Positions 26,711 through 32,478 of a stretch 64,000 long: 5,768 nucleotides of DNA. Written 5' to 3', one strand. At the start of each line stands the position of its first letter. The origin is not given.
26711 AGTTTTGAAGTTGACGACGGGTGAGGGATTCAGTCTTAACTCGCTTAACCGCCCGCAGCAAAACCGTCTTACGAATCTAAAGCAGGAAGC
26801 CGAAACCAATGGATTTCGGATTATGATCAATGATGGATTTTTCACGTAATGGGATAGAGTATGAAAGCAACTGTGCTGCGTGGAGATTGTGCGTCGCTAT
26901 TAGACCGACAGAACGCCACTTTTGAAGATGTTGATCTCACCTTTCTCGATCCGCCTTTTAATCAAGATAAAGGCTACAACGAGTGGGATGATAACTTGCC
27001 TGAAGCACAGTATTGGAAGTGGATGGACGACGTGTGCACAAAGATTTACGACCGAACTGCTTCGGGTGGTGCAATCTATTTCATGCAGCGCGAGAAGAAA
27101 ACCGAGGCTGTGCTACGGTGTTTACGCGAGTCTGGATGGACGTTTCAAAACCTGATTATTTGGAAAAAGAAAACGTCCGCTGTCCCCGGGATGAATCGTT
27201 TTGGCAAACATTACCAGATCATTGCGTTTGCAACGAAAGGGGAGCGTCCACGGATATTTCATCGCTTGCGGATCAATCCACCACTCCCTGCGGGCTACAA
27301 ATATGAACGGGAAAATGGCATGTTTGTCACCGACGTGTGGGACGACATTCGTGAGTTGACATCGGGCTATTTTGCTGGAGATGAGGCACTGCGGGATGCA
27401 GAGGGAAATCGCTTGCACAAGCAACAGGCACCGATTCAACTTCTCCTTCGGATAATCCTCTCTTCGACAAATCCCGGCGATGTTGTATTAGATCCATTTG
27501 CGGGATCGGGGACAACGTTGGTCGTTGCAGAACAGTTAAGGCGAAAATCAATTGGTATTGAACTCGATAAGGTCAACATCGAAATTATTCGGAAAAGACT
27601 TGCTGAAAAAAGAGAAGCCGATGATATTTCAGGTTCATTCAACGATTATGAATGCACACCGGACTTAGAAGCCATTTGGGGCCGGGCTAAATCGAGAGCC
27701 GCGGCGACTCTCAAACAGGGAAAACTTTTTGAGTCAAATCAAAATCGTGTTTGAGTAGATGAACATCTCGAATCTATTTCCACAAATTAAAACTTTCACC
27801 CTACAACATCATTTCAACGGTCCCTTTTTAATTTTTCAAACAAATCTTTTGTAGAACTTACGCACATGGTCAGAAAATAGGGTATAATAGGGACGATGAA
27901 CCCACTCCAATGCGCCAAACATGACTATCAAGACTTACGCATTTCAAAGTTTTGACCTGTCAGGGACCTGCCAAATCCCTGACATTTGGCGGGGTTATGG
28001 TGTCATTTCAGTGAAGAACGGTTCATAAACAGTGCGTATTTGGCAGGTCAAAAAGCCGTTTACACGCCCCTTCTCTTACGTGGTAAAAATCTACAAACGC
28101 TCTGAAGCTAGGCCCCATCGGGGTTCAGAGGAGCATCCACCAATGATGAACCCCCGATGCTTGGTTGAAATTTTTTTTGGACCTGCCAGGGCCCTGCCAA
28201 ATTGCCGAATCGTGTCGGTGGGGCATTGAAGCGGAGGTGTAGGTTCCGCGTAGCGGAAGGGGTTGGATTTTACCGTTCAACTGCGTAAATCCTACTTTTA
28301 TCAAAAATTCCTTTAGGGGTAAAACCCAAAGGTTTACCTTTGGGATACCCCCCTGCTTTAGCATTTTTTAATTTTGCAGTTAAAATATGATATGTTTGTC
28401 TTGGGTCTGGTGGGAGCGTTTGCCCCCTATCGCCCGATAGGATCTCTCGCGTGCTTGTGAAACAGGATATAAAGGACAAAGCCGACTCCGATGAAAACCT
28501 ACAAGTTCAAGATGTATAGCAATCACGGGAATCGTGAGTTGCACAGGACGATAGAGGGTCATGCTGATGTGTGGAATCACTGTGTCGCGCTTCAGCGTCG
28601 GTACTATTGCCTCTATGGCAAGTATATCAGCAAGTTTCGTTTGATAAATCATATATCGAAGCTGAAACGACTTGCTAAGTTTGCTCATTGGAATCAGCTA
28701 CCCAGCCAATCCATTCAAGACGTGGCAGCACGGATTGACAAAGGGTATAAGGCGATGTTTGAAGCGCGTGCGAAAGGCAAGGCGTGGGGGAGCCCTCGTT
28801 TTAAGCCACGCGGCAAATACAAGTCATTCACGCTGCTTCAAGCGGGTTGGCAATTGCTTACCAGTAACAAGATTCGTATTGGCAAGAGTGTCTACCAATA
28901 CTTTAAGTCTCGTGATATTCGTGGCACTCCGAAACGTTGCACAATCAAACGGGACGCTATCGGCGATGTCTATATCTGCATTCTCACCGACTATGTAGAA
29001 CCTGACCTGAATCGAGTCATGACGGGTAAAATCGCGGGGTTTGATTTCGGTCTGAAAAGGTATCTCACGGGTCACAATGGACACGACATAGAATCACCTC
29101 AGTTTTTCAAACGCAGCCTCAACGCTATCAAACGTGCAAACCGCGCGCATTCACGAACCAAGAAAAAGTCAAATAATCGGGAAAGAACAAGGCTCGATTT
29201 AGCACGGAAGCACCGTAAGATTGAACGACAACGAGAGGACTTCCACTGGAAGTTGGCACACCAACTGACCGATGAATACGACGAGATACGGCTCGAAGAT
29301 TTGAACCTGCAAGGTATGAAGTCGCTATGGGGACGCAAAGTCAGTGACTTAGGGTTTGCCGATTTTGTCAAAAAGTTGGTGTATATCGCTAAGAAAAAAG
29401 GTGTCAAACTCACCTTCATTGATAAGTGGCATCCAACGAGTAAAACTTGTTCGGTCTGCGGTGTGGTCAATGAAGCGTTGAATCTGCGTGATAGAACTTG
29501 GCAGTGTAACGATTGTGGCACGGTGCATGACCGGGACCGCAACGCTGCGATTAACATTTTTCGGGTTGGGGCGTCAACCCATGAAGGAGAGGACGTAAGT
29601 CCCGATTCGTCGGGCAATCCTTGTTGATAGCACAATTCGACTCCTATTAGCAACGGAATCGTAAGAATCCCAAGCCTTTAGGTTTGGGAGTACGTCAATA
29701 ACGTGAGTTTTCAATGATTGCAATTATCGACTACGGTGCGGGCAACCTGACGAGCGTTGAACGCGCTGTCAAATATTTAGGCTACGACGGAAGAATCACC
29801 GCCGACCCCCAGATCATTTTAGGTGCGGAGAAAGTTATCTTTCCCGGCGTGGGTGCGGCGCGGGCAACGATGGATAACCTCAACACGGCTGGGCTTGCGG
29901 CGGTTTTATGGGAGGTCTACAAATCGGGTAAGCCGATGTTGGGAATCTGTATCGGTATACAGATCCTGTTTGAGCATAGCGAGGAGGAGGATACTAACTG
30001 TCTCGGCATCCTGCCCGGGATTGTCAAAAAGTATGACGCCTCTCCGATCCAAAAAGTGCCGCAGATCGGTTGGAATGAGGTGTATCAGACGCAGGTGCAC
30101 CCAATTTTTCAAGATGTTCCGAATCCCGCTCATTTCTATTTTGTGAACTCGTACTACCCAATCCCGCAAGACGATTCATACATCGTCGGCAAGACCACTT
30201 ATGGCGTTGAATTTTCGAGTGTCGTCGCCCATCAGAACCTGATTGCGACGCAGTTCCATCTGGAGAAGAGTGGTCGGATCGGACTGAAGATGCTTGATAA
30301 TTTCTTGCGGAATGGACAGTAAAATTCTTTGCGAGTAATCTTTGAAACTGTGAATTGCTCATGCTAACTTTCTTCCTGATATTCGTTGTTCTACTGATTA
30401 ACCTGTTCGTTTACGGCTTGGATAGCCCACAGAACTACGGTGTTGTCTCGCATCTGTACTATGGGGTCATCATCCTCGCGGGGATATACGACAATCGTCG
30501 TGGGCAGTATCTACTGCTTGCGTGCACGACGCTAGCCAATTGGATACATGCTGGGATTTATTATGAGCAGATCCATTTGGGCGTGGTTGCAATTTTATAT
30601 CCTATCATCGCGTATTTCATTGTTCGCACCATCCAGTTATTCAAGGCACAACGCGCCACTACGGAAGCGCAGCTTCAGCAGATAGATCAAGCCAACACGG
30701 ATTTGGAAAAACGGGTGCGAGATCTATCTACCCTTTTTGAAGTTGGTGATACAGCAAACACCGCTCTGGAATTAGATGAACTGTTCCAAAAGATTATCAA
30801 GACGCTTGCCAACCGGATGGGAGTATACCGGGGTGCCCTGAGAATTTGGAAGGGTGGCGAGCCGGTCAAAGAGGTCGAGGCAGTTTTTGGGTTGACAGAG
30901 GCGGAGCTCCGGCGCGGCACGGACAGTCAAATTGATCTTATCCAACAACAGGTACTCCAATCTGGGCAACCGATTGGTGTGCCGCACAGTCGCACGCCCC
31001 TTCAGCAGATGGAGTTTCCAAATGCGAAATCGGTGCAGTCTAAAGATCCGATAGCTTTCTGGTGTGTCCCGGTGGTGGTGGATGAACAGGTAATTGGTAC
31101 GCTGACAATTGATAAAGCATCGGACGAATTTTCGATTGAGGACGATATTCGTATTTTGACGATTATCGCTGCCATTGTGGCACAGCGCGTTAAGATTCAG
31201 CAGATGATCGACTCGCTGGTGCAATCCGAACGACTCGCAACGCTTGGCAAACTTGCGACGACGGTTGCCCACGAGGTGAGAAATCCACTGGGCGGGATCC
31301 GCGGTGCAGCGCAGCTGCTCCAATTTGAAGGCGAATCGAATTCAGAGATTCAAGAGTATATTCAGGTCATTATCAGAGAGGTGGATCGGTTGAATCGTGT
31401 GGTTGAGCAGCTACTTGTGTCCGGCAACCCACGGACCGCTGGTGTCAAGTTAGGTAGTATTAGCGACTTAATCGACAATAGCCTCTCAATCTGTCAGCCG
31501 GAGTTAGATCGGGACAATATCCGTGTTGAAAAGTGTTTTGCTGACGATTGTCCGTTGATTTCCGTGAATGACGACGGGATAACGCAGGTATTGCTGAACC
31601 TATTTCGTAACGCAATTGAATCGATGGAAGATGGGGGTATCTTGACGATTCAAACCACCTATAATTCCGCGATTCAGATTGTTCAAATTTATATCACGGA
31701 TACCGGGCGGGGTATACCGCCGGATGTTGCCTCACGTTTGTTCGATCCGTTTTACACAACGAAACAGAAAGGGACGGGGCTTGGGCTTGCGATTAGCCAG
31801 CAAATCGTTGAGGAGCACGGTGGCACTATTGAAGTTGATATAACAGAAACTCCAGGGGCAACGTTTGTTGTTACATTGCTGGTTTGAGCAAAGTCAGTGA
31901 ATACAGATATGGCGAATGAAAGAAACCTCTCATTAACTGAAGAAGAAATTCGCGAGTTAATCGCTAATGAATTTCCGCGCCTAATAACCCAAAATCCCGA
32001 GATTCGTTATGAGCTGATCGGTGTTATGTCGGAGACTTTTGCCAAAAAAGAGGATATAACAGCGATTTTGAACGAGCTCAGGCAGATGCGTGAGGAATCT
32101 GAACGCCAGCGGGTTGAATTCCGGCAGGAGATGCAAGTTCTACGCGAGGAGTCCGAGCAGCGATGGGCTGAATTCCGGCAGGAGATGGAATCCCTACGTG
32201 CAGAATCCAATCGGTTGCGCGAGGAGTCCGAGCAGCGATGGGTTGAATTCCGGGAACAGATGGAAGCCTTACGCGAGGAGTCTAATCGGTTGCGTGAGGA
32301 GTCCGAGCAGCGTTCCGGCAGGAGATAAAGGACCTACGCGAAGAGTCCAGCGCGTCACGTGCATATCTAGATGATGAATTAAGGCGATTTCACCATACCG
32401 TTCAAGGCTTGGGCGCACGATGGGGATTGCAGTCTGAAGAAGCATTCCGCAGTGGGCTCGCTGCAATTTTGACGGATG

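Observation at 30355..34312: Histidine kinase and sigma-54 regulator separated by a frameshifted coiled-coil 75-bp-repeat gene with a DUF3782-like PD-(D/E)xK tail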

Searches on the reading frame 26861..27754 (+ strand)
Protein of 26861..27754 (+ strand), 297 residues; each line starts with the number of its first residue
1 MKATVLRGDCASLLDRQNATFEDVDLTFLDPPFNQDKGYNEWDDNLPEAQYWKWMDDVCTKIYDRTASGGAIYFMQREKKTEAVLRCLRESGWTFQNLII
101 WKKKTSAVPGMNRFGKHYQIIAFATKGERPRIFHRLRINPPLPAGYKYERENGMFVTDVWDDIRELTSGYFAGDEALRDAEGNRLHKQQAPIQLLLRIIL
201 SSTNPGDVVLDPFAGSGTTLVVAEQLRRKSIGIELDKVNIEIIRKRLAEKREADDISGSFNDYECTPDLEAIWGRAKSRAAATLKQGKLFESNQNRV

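Call 36: search_protein_families(library=padloc, proteins=[window:26861-27754:+], max_evalue=0.01)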
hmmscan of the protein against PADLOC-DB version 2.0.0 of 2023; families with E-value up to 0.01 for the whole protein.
window:26861-27754:+ (297 aa): 75 families (the best 25 are shown)
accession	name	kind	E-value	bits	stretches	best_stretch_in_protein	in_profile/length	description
PDLC03371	MTase_II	-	5.7e-39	132.2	1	2-250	10-255/260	Type II methyltransferase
PDLC03299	MTase_II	-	1.8e-38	130.7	1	3-249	15-259/296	Type II methyltransferase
PDLC03216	MTase_II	-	8.7e-30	101.9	1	4-255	13-263/364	Type II methyltransferase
PDLC03238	MTase_II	-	1.3e-28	98.2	1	6-253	127-369/428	Type II methyltransferase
PDLC03738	oMTase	-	7e-27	92.1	1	4-253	22-271/376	orphan methyltransferase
PDLC03353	MTase_II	-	2.5e-26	90.8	2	186-249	189-252/260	Type II methyltransferase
PDLC03320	MTase_II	-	2.1e-22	77.6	1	22-251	50-278/289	Type II methyltransferase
PDLC03339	MTase_II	-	5.9e-20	69.4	1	188-250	212-274/399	Type II methyltransferase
PDLC03229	MTase_II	-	1.2e-19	68.4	2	181-250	334-403/436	Type II methyltransferase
PDLC03387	MTase_II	-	3e-19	67.3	1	88-250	135-278/289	Type II methyltransferase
PDLC03265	MTase_II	-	7.6e-19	66.3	2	186-249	267-330/333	Type II methyltransferase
PDLC03636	MTase_III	-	1.1e-18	65.3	2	150-255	309-413/575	Type III methyltransferase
PDLC03354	MTase_II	-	3e-17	60.7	1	191-252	326-387/425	Type II methyltransferase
PDLC03228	MTase_II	-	4.7e-17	60.6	1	181-262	139-220/227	Type II methyltransferase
PDLC03230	MTase_II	-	7e-16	56.4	1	21-249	52-284/360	Type II methyltransferase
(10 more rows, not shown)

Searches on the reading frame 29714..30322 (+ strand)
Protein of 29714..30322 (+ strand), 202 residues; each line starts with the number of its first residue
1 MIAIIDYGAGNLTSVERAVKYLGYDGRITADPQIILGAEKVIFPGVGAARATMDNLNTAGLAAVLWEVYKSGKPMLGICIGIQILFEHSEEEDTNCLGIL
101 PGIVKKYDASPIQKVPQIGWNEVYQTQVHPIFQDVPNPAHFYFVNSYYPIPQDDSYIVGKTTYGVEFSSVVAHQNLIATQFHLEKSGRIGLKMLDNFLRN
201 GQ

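Call 5: search_protein_families(library=pfam, proteins=[window:29714-30322:+], max_evalue=0.01)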
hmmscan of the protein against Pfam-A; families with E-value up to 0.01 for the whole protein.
window:29714-30322:+ (202 aa): 3 families
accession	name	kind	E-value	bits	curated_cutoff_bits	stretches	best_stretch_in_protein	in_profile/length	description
PF00117.34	GATase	-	8.8e-15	55.3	22.8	1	4-198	2-187/190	Glutamine amidotransferase class-I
PF01174.25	SNO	-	3.2e-05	24.3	27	1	10-105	6-101/188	SNO glutamine amidotransferase family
PF07685.20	GATase_3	-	0.00037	20.6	27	1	38-96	41-107/196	CobB/CobQ-like glutamine amidotransferase domain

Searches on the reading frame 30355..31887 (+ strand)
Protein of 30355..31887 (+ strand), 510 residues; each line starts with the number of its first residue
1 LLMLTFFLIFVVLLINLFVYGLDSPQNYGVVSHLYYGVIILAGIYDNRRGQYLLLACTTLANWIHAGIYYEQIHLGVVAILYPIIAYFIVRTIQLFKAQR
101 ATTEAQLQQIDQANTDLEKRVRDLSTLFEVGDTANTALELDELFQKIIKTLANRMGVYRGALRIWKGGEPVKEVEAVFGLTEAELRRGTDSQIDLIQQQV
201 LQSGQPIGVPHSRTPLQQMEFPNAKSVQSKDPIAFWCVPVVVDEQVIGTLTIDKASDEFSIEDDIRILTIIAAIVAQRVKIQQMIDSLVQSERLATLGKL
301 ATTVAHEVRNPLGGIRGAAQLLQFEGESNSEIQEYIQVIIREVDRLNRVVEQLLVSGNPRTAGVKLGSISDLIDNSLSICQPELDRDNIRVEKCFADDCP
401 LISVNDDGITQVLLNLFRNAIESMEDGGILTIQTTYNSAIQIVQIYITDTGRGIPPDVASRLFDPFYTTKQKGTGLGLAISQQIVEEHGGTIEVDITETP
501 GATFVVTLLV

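Call 5: search_protein_families(library=pfam, proteins=[window:30355-31887:+], max_evalue=0.01)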
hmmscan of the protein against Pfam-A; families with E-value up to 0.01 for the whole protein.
window:30355-31887:+ (510 aa): 7 families
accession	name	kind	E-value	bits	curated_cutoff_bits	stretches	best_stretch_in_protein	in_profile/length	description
PF02518.31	HATPase_c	-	3.7e-25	88.9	26.4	1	406-508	3-107/111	Histidine kinase-, DNA gyrase B-, and HSP90-like ATPase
PF00512.31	HisKA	-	6.4e-15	55.4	26.9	1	297-354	2-58/66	His Kinase A (phospho-acceptor) domain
PF01590.32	GAF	-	4.8e-13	50.2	22.4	1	139-278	1-132/133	GAF domain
PF13185.12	GAF_2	-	1.3e-08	35.6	28.6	1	138-277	2-133/136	GAF domain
PF14501.12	HATPase_c_5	-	0.00038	20.8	22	1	409-498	6-92/102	GHKL domain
PF04977.20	DivIC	-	0.00099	19.3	28.9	1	90-125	16-51/80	Septum formation initiator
PF13492.12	GAF_3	-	0.008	17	27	0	139-278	1-126/129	GAF domain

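Call 37: search_protein_families(library=ncbifam, proteins=[window:30355-31887:+], max_evalue=0.001)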
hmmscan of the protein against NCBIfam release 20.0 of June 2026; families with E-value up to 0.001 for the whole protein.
window:30355-31887:+ (510 aa): 82 families (the best 25 are shown)
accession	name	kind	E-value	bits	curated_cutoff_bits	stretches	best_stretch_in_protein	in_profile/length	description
NF008468.0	PRK11360.1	equivalog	6.2e-72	242.9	646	1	280-508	379-606/616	two-component system sensor histidine kinase AtoS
NF007688.0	PRK10364.1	equivalog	2.7e-62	211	479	1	267-508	208-449/460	two-component system sensor histidine kinase ZraS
NF053867.1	SprKinKinDBac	equivalog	1.5e-50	172.1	775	1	289-508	278-495/500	sporulation kinase KinD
NF010411.0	PRK13837.1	equivalog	7.7e-45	153.2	647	1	117-508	275-673/828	two-component system VirA-like sensor kinase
NF008293.1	PRK11073.1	equivalog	5.5e-39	134.4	240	1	264-504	101-340/349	nitrogen regulation protein NR(II)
NF038348.1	T2SS_HK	subfamily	7.5e-36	123.7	450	2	331-510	396-573/574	histidine kinase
NF052574.1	HisKinEspCMyxo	equivalog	3.9e-35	121.2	1200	1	280-508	400-635/785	serine histidine kinase EspC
NF046044.1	PnpS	equivalog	3.7e-34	118.4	400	1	266-508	135-389/390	two-component system histidine kinase PnpS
TIGR02916.1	PEP_his_kin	equivalog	2.9e-33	115.4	300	1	141-508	321-678/679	XrtA/PEP-CTERM system histidine kinase PrsK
NF041777.1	sens_FixL_Rhizob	equivalog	2.8e-32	112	850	1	278-508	243-479/485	sensor protein FixL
NF008312.0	PRK11100.1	equivalog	2.6e-30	105.7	356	1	302-507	261-471/477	two-component system sensor histidine kinase CreC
NF033092.0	HK_WalK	equivalog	3.4e-29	101.9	725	1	301-508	376-592/594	cell wall metabolism sensor histidine kinase WalK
NF006800.0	PRK09303.1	equivalog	4.4e-29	101.6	342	1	282-509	138-376/383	histidine kinase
NF047466.1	hybrid_RR_LvrB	exception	5.2e-29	101.6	500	1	284-497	139-363/377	hybrid histidine kinase/response regulator LvrB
NF047497.1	HK_LIC_12097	equivalog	1.4e-28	99.7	500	1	263-499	120-356/367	LIC_12097 family sensor histidine kinase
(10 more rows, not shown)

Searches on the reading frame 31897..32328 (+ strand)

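Call 5: search_protein_families(library=pfam, proteins=[window:31897-32328:+], max_evalue=0.01)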
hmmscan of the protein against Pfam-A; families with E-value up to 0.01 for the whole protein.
window:31897-32328:+ (143 aa): 1 family
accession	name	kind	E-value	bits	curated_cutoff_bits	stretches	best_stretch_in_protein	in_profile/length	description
PF07926.17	TPR_MLP1_2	-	0.0052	17.3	36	1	44-138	14-107/129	TPR/MLP1/MLP2-like protein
